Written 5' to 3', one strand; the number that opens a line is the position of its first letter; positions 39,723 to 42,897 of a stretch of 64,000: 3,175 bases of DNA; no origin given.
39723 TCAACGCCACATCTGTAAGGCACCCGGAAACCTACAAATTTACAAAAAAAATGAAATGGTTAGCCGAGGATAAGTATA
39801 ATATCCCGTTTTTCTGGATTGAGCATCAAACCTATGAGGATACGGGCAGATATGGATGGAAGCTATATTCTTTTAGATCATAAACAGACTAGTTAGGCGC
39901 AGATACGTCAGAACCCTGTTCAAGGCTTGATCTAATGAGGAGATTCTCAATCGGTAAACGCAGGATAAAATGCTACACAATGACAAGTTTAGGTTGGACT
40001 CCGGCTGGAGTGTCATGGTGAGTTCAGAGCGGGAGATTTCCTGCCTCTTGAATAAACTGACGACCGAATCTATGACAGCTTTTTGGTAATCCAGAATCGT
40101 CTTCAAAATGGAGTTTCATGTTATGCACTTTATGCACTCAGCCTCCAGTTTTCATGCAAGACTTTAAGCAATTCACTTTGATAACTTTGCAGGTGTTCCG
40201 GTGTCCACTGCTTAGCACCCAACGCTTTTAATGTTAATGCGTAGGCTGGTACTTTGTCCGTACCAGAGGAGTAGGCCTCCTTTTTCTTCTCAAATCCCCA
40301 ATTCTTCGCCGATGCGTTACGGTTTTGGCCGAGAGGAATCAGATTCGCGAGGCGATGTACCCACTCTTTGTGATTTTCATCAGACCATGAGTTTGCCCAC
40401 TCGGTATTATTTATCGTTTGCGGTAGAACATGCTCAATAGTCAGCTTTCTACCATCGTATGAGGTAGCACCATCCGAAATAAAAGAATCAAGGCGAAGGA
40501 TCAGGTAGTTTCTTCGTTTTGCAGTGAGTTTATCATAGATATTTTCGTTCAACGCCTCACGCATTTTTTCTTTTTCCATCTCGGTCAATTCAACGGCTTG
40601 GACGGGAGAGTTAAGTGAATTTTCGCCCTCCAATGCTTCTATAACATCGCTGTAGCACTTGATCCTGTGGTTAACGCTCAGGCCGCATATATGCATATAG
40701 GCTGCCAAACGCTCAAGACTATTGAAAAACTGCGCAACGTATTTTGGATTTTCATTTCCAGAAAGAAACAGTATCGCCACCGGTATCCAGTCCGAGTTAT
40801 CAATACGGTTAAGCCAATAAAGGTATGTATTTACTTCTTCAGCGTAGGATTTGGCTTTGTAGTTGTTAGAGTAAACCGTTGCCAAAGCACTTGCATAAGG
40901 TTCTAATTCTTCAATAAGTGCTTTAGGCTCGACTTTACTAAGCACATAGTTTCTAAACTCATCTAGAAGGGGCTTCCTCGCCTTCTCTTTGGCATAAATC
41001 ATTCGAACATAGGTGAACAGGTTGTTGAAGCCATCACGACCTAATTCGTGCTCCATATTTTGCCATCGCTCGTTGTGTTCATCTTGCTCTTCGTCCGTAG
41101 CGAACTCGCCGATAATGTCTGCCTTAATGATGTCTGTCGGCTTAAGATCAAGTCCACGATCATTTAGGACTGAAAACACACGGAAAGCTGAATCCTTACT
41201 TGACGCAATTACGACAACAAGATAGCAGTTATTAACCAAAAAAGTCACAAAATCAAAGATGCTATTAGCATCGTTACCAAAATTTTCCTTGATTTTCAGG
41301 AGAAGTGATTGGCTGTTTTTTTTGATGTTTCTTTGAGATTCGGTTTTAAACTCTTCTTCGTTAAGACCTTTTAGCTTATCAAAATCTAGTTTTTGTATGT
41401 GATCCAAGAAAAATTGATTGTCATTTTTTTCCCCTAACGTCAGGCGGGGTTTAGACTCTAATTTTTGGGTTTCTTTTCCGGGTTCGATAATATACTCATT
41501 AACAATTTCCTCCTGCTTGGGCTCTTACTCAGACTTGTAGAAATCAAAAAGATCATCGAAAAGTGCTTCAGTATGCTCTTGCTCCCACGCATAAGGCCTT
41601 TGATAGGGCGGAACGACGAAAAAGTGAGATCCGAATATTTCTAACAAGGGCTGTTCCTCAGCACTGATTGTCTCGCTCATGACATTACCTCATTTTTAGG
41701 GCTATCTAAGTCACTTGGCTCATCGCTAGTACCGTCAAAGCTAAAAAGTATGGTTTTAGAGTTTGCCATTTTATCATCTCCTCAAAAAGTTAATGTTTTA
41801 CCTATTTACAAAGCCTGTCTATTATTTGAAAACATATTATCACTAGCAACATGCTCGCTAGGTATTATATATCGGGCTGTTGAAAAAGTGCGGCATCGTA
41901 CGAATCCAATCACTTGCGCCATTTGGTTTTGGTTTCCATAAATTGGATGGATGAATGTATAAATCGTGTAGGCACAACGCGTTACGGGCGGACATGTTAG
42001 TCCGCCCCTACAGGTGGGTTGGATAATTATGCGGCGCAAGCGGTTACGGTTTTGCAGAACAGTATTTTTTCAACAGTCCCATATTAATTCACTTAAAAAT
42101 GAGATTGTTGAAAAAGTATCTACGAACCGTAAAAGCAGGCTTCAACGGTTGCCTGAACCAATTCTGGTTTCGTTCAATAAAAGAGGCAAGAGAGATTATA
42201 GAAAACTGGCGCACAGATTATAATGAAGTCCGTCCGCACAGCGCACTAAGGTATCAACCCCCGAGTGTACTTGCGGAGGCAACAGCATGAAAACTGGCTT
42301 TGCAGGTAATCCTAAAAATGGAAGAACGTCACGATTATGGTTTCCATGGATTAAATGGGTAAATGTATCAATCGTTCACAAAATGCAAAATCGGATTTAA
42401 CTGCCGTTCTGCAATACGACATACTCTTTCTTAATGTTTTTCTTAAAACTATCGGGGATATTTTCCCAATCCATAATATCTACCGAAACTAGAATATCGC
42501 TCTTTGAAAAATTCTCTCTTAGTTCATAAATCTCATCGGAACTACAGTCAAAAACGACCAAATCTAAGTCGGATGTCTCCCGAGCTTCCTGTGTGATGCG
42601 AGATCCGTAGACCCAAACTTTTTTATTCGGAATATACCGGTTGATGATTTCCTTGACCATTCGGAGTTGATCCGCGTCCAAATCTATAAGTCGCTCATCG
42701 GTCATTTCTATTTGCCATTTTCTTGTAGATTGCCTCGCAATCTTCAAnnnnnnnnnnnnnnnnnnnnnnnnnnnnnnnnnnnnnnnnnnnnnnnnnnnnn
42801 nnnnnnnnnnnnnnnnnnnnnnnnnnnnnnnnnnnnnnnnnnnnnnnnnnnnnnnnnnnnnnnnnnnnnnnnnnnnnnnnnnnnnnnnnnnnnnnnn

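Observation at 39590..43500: Decayed defence / mobile-element islet between housekeeping genes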

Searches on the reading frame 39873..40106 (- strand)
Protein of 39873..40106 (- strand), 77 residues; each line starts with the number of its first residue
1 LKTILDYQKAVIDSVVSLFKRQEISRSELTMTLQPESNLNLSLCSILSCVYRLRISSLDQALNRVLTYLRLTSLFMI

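Call 6: search_protein_families(library=pfam, proteins=[window:39873-40106:-], max_evalue=0.01)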
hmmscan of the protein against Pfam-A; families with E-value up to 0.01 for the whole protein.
window:39873-40106:- (77 aa): 0 families

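Call 20: search_protein_families(library=ncbifam, proteins=[window:39873-40106:-], max_evalue=0.01)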
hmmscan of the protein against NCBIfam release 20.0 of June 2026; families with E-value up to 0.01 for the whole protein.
window:39873-40106:- (77 aa): 0 families

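Call 21: search_protein_families(library=padloc, proteins=[window:39873-40106:-], max_evalue=0.01)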
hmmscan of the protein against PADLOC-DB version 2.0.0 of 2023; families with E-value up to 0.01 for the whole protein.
window:39873-40106:- (77 aa): 0 families

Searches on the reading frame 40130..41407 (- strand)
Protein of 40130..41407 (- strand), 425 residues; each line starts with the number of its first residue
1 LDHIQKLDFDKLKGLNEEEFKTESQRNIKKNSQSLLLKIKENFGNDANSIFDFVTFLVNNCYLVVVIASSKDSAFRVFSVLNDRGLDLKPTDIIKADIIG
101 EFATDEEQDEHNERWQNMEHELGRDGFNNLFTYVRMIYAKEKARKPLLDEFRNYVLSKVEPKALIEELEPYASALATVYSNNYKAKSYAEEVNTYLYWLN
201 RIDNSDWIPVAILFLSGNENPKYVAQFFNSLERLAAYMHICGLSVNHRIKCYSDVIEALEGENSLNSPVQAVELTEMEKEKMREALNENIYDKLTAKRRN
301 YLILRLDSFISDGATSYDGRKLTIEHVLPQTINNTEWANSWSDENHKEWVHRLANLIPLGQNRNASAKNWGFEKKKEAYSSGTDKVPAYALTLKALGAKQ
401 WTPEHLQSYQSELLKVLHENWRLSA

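Call 6: search_protein_families(library=pfam, proteins=[window:40130-41407:-], max_evalue=0.01)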
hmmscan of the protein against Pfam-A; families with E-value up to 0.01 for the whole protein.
window:40130-41407:- (425 aa): 2 families
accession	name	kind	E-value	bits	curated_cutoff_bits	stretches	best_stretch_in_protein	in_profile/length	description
PF07510.16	GmrSD_C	-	1.4e-23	83.8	23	1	278-416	3-138/138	GmrSD restriction endonucleases, C-terminal domain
PF03235.19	GmrSD_N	-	1e-08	36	33.2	1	10-98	121-198/199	GmrSD restriction endonuclease, N-terminal domain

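Call 20: search_protein_families(library=ncbifam, proteins=[window:40130-41407:-], max_evalue=0.01)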
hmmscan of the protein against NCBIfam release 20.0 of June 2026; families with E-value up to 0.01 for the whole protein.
window:40130-41407:- (425 aa): 0 families

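Call 21: search_protein_families(library=padloc, proteins=[window:40130-41407:-], max_evalue=0.01)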
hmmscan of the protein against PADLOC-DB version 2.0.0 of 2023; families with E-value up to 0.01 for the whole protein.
window:40130-41407:- (425 aa): 25 families
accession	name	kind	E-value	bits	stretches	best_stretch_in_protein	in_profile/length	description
PDLC02686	Orf5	-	5.5e-94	313.7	1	19-421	157-566/566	Orf5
PDLC04154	HEC-06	-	2.4e-41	140.1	1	20-424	160-567/569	-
PDLC04157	HEC-06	-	3.7e-39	132.8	1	16-422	148-556/558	-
PDLC02690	Orf5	-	2.2e-34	117.2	1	51-423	164-531/531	Orf5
PDLC04155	HEC-06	-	3.1e-32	109.8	1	10-423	146-560/562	-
PDLC02687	Orf5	-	1.1e-31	108.2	1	22-405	155-542/543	Orf5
PDLC02694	Orf5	-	1.3e-30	104.6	1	46-421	191-573/574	Orf5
PDLC02695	Orf5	-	2e-23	80.6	1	19-416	168-596/601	Orf5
PDLC02693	Orf5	-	4.5e-23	80.1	1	8-414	123-535/543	Orf5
PDLC02701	Orf5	-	1.7e-22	77.6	2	22-167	167-320/596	Orf5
PDLC02700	Orf5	-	4.3e-19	66.7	1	36-418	157-552/555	Orf5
PDLC02691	Orf5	-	9.4e-19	65.4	1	24-418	173-576/579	Orf5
PDLC02698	Orf5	-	8.1e-13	46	1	25-393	170-547/573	Orf5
PDLC02792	SspE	-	4.4e-12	43.1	1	318-380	636-696/771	SspE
PDLC02692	Orf5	-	9.1e-12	42.4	2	51-162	166-263/558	Orf5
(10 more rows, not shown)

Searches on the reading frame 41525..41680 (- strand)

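Call 6: search_protein_families(library=pfam, proteins=[window:41525-41680:-], max_evalue=0.01)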
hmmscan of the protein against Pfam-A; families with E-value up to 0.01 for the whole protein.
window:41525-41680:- (51 aa): 1 family
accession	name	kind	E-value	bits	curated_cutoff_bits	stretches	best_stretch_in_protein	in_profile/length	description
PF03235.19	GmrSD_N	-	1.7e-08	35.2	33.2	1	14-45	3-36/199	GmrSD restriction endonuclease, N-terminal domain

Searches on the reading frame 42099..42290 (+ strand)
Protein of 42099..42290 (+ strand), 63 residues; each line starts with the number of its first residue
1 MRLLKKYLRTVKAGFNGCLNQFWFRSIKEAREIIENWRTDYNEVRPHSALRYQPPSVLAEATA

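Call 6: search_protein_families(library=pfam, proteins=[window:42099-42290:+], max_evalue=0.01)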
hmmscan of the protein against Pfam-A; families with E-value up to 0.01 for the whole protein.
window:42099-42290:+ (63 aa): 1 family
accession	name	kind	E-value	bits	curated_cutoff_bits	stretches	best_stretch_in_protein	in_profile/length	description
PF13683.12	rve_3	-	7e-15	55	26.5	1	16-55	28-67/67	Integrase core domain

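Call 20: search_protein_families(library=ncbifam, proteins=[window:42099-42290:+], max_evalue=0.01)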
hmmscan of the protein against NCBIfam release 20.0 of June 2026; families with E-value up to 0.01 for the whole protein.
window:42099-42290:+ (63 aa): 2 families
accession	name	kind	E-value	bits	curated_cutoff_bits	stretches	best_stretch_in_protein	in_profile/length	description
NF033516.0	transpos_IS3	equivalog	1.3e-09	37.8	160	1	18-56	328-366/369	IS3 family transposase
NF033577.2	transpos_IS481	equivalog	1e-07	31.8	224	1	7-55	235-280/284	IS481 family transposase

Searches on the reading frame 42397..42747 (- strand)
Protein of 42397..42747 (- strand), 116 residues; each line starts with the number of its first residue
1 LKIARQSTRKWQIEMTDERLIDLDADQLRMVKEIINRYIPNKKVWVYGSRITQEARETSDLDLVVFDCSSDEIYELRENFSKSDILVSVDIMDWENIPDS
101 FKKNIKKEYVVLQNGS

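Call 6: search_protein_families(library=pfam, proteins=[window:42397-42747:-], max_evalue=0.01)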
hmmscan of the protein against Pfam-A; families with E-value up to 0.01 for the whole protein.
window:42397-42747:- (116 aa): 3 families
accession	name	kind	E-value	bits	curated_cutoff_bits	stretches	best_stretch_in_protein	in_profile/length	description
PF18765.7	Polbeta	-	1.2e-11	45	26.9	1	31-112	3-87/93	Polymerase beta, Nucleotidyltransferase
PF01909.29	NTP_transf_2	-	1.1e-07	32.6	21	1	28-111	1-92/93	Nucleotidyltransferase domain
PF22600.2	MTPAP-like_central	-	1.6e-05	25.5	27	1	22-73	20-70/139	Poly(A) RNA polymerase, mitochondrial-like, central palm domain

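Call 20: search_protein_families(library=ncbifam, proteins=[window:42397-42705:-], max_evalue=0.01)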
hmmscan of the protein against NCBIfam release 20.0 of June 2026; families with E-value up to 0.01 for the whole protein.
window:42397-42705:- (102 aa): 1 family
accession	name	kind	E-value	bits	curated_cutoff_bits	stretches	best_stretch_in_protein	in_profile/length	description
NF047752.1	MntA_antitoxin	equivalog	1.6e-08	34.4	60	1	27-99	7-81/106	type VII toxin-antitoxin system MntA family adenylyltransferase antitoxin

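Call 21: search_protein_families(library=padloc, proteins=[window:42397-42705:-], max_evalue=0.01)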
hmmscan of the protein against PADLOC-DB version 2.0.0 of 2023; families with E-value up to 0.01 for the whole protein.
window:42397-42705:- (102 aa): 7 families
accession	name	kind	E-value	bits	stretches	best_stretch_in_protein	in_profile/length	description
PDLC03138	Specificity_I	-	1.4e-15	55.3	1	7-100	2-98/485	Type I specificity subunit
PDLC04904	PDC-S09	-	1.1e-08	33.2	1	17-99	16-99/104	-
PDLC04906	PDC-S09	-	9.2e-07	27.2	1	15-96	12-96/98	-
PDLC04907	PDC-S09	-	8.9e-06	23.8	1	13-52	13-52/114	-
PDLC04902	PDC-S09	-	1.1e-05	23.7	1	17-97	12-94/97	-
PDLC04903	PDC-S09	-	0.00013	20.2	1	28-62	27-62/108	-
PDLC04905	PDC-S09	-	0.0011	17.3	1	17-93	12-93/101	-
